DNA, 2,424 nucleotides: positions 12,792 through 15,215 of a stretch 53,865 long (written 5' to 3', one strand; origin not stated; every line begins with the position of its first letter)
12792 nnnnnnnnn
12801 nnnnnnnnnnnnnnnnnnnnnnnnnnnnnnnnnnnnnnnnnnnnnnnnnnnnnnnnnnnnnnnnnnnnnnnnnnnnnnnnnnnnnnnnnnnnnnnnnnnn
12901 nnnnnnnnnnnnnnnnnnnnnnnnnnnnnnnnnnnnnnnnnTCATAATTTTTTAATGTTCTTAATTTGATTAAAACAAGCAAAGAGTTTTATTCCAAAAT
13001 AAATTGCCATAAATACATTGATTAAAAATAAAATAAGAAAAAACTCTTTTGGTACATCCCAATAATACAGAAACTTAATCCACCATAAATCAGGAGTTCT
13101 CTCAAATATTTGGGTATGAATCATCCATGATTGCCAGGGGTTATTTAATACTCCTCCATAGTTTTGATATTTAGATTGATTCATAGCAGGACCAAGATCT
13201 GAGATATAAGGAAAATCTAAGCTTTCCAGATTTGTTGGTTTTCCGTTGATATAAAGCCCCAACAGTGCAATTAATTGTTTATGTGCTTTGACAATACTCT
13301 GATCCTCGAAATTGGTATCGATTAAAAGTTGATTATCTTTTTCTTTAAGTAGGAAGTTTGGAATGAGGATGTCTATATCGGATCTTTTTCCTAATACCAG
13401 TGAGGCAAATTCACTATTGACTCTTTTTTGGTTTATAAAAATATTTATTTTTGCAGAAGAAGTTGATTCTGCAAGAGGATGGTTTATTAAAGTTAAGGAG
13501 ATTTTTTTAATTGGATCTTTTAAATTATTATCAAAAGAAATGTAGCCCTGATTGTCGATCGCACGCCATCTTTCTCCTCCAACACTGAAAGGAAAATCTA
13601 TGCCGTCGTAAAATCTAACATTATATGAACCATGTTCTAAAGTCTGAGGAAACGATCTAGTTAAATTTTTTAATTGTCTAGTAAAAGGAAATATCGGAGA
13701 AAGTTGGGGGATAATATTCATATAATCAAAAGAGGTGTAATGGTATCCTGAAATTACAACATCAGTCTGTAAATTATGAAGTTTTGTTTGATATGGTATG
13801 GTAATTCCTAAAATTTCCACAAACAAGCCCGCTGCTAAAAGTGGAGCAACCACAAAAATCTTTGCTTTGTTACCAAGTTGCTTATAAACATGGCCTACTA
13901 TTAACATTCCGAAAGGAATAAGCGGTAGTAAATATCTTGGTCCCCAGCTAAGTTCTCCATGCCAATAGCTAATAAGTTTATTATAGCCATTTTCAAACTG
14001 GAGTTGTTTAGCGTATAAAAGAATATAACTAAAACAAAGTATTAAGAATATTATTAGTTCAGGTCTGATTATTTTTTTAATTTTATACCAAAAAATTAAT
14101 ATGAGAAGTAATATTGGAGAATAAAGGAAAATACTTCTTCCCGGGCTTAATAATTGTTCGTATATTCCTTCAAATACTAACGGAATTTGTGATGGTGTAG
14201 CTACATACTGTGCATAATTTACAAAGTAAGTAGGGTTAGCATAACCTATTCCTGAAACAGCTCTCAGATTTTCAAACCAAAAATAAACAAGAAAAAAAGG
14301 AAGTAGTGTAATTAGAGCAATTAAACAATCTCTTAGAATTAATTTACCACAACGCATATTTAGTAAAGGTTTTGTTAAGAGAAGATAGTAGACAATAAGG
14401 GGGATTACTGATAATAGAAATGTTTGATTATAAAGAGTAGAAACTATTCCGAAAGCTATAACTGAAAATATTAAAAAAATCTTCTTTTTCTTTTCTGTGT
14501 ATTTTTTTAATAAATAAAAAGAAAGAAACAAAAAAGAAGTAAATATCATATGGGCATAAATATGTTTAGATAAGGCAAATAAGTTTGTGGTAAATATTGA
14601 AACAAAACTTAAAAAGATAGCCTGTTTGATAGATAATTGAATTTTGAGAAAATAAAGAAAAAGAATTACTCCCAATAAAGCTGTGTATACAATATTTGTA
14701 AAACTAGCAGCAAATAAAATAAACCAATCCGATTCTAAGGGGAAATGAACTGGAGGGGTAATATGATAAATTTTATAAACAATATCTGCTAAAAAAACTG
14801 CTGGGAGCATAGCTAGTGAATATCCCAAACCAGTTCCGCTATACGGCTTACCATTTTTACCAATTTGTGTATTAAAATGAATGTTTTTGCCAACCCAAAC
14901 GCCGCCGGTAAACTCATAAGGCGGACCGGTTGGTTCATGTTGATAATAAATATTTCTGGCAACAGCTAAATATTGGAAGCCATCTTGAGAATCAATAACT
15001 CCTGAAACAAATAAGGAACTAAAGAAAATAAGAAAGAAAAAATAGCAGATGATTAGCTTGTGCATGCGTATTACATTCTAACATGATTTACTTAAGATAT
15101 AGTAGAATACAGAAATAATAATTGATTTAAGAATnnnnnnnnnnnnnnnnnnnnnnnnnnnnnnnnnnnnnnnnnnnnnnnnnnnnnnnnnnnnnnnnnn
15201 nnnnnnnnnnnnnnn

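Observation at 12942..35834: Eight divergent GT-C-like polytopic membrane proteins in one locus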

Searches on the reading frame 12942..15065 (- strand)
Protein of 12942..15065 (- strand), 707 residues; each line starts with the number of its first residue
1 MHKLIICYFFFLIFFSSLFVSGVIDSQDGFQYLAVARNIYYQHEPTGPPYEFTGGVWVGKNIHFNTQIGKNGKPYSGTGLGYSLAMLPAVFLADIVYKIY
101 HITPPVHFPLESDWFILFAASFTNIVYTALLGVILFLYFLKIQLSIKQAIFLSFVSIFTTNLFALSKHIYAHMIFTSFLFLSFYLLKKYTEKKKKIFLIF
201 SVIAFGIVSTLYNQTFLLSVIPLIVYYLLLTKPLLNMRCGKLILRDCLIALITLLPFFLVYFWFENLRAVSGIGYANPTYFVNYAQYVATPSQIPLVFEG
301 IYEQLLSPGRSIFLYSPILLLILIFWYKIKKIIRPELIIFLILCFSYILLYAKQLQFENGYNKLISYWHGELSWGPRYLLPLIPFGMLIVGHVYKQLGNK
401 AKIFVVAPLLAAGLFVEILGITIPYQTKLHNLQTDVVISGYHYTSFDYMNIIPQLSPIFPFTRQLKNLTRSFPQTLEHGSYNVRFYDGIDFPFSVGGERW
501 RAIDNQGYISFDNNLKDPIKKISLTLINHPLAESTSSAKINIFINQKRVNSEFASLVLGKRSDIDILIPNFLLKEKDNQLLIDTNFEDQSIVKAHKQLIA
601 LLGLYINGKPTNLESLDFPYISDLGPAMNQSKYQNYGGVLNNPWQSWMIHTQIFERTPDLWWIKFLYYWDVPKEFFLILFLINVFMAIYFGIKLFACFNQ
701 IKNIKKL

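Call 3: search_protein_families(library=pfam, proteins=[window:12942-15065:-], max_evalue=0.1)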
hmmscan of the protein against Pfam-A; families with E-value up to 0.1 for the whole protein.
window:12942-15065:- (707 aa): 1 family
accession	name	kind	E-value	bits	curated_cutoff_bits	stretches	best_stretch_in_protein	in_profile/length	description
PF22865.1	MgtS-like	-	0.069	13.5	27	0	126-142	7-23/31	Small protein MgtS-like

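Call 4: search_protein_families(library=ncbifam, proteins=[window:12942-15065:-], max_evalue=0.1)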
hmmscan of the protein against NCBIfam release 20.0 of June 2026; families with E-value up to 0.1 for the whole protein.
window:12942-15065:- (707 aa): 1 family
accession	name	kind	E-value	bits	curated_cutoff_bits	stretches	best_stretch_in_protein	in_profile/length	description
NF047440.1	LA3751_2_3_fam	subfamily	1.5e-08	34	200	1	100-423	77-388/460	LA_3751/LA_3752 family putative glycosyltransferase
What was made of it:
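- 12942..15065 (-): M1: 707-aa GT-C (PMT/PMT_2 superfamily) with a 254-aa extracytoplasmic-type domain and an extra C-terminal TM helix. Weak NCBIfam hit to LA_3751/3752 putative GT, E 1.5e-8 (call 4).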

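Call 12: list_cluster_members(proteins=[window:12942-15065:-, window:15135-16871:+, window:20635-22254:+, window:22244-23692:+, window:23696-25111:+, window:25112-26545:+, window:27601-28869:+, window:34365-35834:+])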
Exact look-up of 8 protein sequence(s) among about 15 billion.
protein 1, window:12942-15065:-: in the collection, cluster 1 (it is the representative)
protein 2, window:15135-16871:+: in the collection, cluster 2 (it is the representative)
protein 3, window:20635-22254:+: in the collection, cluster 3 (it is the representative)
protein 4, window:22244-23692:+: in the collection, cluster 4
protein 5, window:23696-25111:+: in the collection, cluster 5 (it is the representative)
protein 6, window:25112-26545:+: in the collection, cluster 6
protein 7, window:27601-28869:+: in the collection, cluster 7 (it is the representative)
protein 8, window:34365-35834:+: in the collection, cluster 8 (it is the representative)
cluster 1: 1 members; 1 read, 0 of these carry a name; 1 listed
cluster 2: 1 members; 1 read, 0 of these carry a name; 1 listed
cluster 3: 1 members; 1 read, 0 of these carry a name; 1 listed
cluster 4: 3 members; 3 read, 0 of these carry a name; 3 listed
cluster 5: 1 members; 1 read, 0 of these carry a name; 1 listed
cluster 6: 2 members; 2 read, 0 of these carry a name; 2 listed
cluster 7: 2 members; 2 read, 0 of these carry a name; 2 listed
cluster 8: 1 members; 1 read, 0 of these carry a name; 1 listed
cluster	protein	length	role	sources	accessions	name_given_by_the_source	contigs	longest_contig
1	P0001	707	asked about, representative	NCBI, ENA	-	-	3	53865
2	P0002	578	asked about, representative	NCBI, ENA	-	-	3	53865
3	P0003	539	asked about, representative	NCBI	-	-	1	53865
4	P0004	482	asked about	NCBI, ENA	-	-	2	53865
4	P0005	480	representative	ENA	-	-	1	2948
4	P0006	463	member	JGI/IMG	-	-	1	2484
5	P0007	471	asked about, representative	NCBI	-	-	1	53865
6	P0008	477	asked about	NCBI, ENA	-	-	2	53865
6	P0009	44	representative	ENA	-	-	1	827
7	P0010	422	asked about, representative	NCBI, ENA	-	-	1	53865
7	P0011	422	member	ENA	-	-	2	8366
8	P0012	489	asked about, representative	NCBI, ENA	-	-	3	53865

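Call 19: search_solved_structures(query=A1, max_evalue=10)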
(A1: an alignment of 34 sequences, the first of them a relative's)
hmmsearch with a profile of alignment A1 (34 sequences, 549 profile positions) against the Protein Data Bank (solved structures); distinct sequences matched with E-value up to 10: 2.
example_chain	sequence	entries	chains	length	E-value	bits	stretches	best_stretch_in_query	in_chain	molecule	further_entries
2jep_A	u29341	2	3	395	0.17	14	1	437-511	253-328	XYLOGLUCANASE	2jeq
8qag_A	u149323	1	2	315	3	9.9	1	168-275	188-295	sc-CC-6-95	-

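Call 20: search_solved_structures(query=A2, max_evalue=10)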
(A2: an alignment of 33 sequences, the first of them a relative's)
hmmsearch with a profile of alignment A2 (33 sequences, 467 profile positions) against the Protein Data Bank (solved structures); distinct sequences matched with E-value up to 10: 0.

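Call 21: search_protein_families(library=pfam, alignment_id=A1, max_evalue=0.1)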
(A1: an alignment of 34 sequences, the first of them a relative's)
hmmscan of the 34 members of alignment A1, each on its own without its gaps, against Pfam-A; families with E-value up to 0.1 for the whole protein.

A. member 1, P0003 (539 aa): 0 families

B. families by the number of members that match (of 34 scanned): 4 families
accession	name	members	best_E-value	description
PF07690.21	MFS_1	1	7.1e-07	Major Facilitator Superfamily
PF14897.12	EpsG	1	0.0011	EpsG family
PF15378.11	DUF4605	1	0.0016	Domain of unknown function (DUF4605)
PF22570.1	LiaF-TM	1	0.019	LiaF transmembrane domain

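Call 28: search_solved_structures(query=A3, max_evalue=10)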
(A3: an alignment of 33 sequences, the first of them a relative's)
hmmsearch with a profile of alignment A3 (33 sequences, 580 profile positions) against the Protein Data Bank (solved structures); distinct sequences matched with E-value up to 10: 0.

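Call 31: predict_structure(alignment_id=A1)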
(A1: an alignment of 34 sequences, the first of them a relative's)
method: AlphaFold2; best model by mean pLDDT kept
length: 539 residues; sequences in the alignment: 34
mean_pLDDT: 89.0   pTM: 0.88
mean pLDDT of the five models: 89.0, 87.8, 87.2, 87.1, 87.0
residues with pLDDT >= 90: 339; 70-90: 161; 50-70: 34; < 50: 5
segments of 3 or more residues with pLDDT < 50: none
pLDDT, mean of each block of 10 residues (from residue 1): 81 95 87 53 69 91 87 88 95 89 95 96 95 81 81 97 96 97 93 95 91 94 94 84 74 61 88 96 84 94 98 96 96 90 94 98 95 95 92 86 73 91 92 92 87 90 83 93 97 87 91 97 87 84
secondary structure, 60 per line:
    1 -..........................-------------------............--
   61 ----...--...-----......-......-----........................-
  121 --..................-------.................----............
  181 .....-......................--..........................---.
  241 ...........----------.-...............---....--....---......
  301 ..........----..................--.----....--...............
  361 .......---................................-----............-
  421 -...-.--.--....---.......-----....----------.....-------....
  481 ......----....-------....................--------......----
elements in order: H2-27 H47-58 E65-67 E70-72 H78-83 H85-90 H96-119 H123-140 H148-164 H169-185 H187-208 H211-236 H240-251 H264-278 E282-285 E288-291 H295-310 H315-332 H340-343 H346-367 H371-402 H408-419 E432-435 H439-445 E451-454 H465-469 H477-486 E491-494 H502-514 E515-521 E530-535

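Call 35: fold_search(model_id=the predicted structure, library=pdb)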
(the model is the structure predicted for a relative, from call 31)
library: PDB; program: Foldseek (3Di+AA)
matches with E <= 10: 345; with E <= 0.001: 20
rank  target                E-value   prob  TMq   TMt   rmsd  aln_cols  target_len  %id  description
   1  5ezm                  8.2e-07  1.00  0.57  0.57  10.2       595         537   13  Crystal Structure of ArnT from Cupriavidus metallidurans in the apo state (released 2016-02-17)
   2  5f15                  1.6e-06  1.00  0.59  0.59   9.8       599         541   12  Crystal Structure of ArnT from Cupriavidus metallidurans bound to Undecaprenyl phosphate (released 2016-02-17)
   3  3rce_A                2.6e-06  1.00  0.53  0.43  10.9       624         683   15  Bacterial oligosaccharyltransferase PglB (released 2011-06-15)
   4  6s7o_A                3.6e-06  1.00  0.54  0.46  11.2       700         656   14  Cryo-EM structure of human oligosaccharyltransferase complex OST-A (released 2019-12-18)
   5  8pn9_A                7.9e-06  1.00  0.54  0.47  10.8       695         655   13  Structure of human oligosaccharyltransferase OST-A complex bound to NGI-1 (released 2024-05-08)
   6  6gxc_A                8.3e-06  1.00  0.53  0.42   9.5       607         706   15  Bacterial oligosaccharyltransferase PglB in complex with an inhibitory peptide and a reactive lipid-linked oligosaccha (released 2018-11-14)
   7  7oci_F                9.9e-06  1.00  0.55  0.48  11.0       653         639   12  Cryo-EM structure of yeast Ost6p containing oligosaccharyltransferase complex (released 2022-02-16)
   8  8agc_A                2.3e-05  1.00  0.56  0.46  11.4       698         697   11  Structure of yeast oligosaccharylransferase complex with lipid-linked oligosaccharide and non-acceptor peptide bound (released 2022-12-07)
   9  9s6u_A                3.9e-05  1.00  0.51  0.50   9.3       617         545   13  Ternary cryo-EM structure of human ALG9 with Dol25-PP-GlcNAc2Man8, Dol25-P-Man and Fab (released 2026-03-18)
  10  6s7t_A                6.2e-05  1.00  0.56  0.45  10.7       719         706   12  Cryo-EM structure of human oligosaccharyltransferase complex OST-B (released 2019-12-18)
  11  3wak                  7.4e-05  1.00  0.49  0.33  12.1       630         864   12  Crystal structure of the Archaeoglobus fulgidus oligosaccharyltransferase (O29867_ARCFU) in the apo form (released 2013-10-30)
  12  6c26_A                7.7e-05  1.00  0.58  0.50   9.8       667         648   12  The Cryo-EM structure of a eukaryotic oligosaccharyl transferase complex (released 2018-01-31)
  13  9s6s_A                7.7e-05  1.00  0.50  0.49   9.6       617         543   14  Ternary cryo-EM structure of human ALG9 with Dol25-PP-GlcNAc2Man6, Dol25-P-Man and Fab (released 2026-03-18)
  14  7zlg_A                9.6e-05  1.00  0.50  0.43  10.4       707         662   11  Cryo-EM structure of C-mannosyltransferase CeDPY19, in complex with acceptor peptide and bound to CMT2-Fab and anti-Fa (released 2023-01-11)
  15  3waj                  1.7e-04  1.00  0.49  0.36  13.3       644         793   12  Crystal structure of the Archaeoglobus fulgidus oligosaccharyltransferase (O29867_ARCFU) complex with Zn and sulfate (released 2013-10-30)
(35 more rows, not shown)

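Call 36: search_protein_families(library=pfam, alignment_id=A3, max_evalue=0.1)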
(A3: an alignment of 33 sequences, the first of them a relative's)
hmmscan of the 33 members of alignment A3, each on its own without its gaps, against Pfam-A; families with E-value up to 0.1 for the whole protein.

A. member 1, P0002 (578 aa): 0 families

B. families by the number of members that match (of 33 scanned): 6 families
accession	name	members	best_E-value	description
PF14264.12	Glucos_trans_II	1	0.0012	Glucosyl transferase GtrII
PF20986.2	DUF6849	1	0.024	Domain of unknown function (DUF6849)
PF13150.11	TraL_transposon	1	0.048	Conjugative transposon protein TraL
PF00043.30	GST_C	1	0.063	Glutathione S-transferase, C-terminal domain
PF11846.14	Wzy_C_2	1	0.07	Virulence factor membrane-bound polymerase, C-terminal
PF06570.16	DUF1129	1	0.1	Protein of unknown function (DUF1129)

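Call 42: find_related_loci(query=A1, collection=genome_contigs, flank=10000)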
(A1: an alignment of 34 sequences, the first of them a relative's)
Query A1 (539 aa) in genome_contigs; peptide patterns used: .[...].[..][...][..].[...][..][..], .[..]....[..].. (x = any residue, [..] = any of these).
135 stretches matched a pattern; 58 encode a relative of the query (tblastn E <= 1e-3); 53 distinct loci.
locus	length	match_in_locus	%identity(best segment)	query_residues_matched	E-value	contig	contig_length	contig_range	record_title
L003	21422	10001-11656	50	3-537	4e-164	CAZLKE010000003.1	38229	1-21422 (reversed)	MAG TPA_asm: uncultured Gammaproteobacteria bacterium isolate SRP050083_co1_414 genome assembly, contig: NODE_334_length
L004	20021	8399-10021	48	10-536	1e-158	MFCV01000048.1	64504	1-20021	MAG: Candidatus Daviesbacteria bacterium RIFCSPHIGHO2_02_FULL_36_13 rifcsphigho2_02_scaffold_986, whole genome shotgun s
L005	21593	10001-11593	49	21-536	1e-148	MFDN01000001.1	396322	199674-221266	MAG: Candidatus Daviesbacteria bacterium RIFCSPLOWO2_01_FULL_39_23 rifcsplowo2_01_scaffold_1, whole genome shotgun seque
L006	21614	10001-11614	48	16-536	2e-147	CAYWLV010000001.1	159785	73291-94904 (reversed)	MAG TPA_asm: uncultured Gammaproteobacteria bacterium isolate SRP278252_co2_47 genome assembly, contig: NODE_111_length_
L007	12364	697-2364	48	1-539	3e-143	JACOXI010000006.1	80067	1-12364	MAG: Candidatus Daviesbacteria bacterium isolate NC_groundwater_149_Ag_S-0.1um_39_14 S4_GD2017_2_S1_scaffold_141, whole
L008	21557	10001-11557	48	29-536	2e-140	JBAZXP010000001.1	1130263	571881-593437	MAG: Microgenomates group bacterium isolate SO_2017_GW1_59 NODE_11_length_1130263_cov_5.408407_OW334_2017, whole genome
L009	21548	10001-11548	44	10-534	1e-137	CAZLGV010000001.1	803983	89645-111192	MAG TPA_asm: uncultured Gammaproteobacteria bacterium isolate SRP269290_co2_1 genome assembly, contig: NODE_1_length_803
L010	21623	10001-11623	48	4-536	7e-137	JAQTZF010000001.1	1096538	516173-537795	MAG: Candidatus Daviesbacteria bacterium isolate STC_54 NODE_2_length_1096538_cov_10.617223_Sandtown_C, whole genome sho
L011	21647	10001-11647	42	2-537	2e-133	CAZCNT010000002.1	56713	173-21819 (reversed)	MAG TPA_asm: uncultured Gammaproteobacteria bacterium isolate SRP050083_co1_418 genome assembly, contig: NODE_128_length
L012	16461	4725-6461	44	15-536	7e-133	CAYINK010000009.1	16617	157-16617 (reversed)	MAG TPA_asm: uncultured Gammaproteobacteria bacterium isolate ERP119705_co25_345 genome assembly, contig: NODE_2366_leng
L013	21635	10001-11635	43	3-534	7e-132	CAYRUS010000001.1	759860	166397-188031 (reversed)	MAG TPA_asm: uncultured Gammaproteobacteria bacterium isolate SRP144015_co1_9 genome assembly, contig: NODE_2_length_759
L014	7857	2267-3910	45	12-536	4e-131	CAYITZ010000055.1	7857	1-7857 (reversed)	MAG TPA_asm: uncultured Gammaproteobacteria bacterium isolate ERP119705_co4_438 genome assembly, contig: NODE_9460_lengt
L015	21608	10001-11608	43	6-535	5e-127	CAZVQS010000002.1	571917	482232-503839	MAG TPA_asm: uncultured Gammaproteobacteria bacterium isolate SRP278314_co2_148 genome assembly, contig: NODE_4_length_5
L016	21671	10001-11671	44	29-536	5e-125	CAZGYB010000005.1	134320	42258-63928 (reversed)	MAG TPA_asm: uncultured Gammaproteobacteria bacterium isolate SRP173033_co2_14 genome assembly, contig: NODE_45_length_1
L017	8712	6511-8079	41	19-536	2e-124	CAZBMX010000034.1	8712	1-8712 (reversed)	MAG TPA_asm: uncultured Pseudomonadales bacterium isolate SRP192515_co1_124 genome assembly, contig: NODE_8189_length_87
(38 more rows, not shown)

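Call 51: search_solved_structures(query=A5, max_evalue=10)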
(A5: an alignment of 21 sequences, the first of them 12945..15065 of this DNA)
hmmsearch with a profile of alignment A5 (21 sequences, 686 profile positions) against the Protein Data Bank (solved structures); distinct sequences matched with E-value up to 10: 2.
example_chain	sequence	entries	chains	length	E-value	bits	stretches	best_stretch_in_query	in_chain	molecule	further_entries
5cf3_A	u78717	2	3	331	1.5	10.3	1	503-600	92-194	Bone sialoprotein-binding protein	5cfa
5n4p_A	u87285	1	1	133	1.7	10.1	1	540-597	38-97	Myelin P2 protein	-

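Call 53: search_protein_families(library=pfam, alignment_id=A5, max_evalue=0.1)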
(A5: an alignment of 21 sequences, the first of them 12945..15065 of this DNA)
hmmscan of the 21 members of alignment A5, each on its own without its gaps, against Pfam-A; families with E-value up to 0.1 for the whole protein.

A. member 1, window:12945-15065:- (707 aa): 1 family
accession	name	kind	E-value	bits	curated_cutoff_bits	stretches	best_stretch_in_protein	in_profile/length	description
PF22865.1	MgtS-like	-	0.069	13.5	27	0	126-142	7-23/31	Small protein MgtS-like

B. families by the number of members that match (of 21 scanned): 10 families
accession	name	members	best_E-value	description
PF13231.12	PMT_2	8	6.2e-08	Dolichyl-phosphate-mannose-protein mannosyltransferase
PF02366.24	PMT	3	3.5e-05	Dolichyl-phosphate-mannose-protein mannosyltransferase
PF19529.4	DUF6057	1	0.0082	Family of unknown function (DUF6057)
PF00139.26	Lectin_legB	1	0.033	Legume lectin domain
PF11447.13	DUF3201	1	0.047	Protein of unknown function (DUF3201)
PF22865.1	MgtS-like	1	0.069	Small protein MgtS-like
PF02119.21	FlgI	1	0.07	Flagellar P-ring protein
PF06330.16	TRI5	1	0.08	Trichodiene synthase (TRI5)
PF14143.11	YrhC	1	0.085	YrhC-like protein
PF21467.3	BetaGal_gal-bd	1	0.085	Beta-galactosidase, galactose-binding domain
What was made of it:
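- On GT-C glycosyltransferase superfamily (fold level): In the M1 family, 8 of 21 members hit PMT_2 (call 53).
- M1 family: 8 of 21 members hit PMT_2 (call 53).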
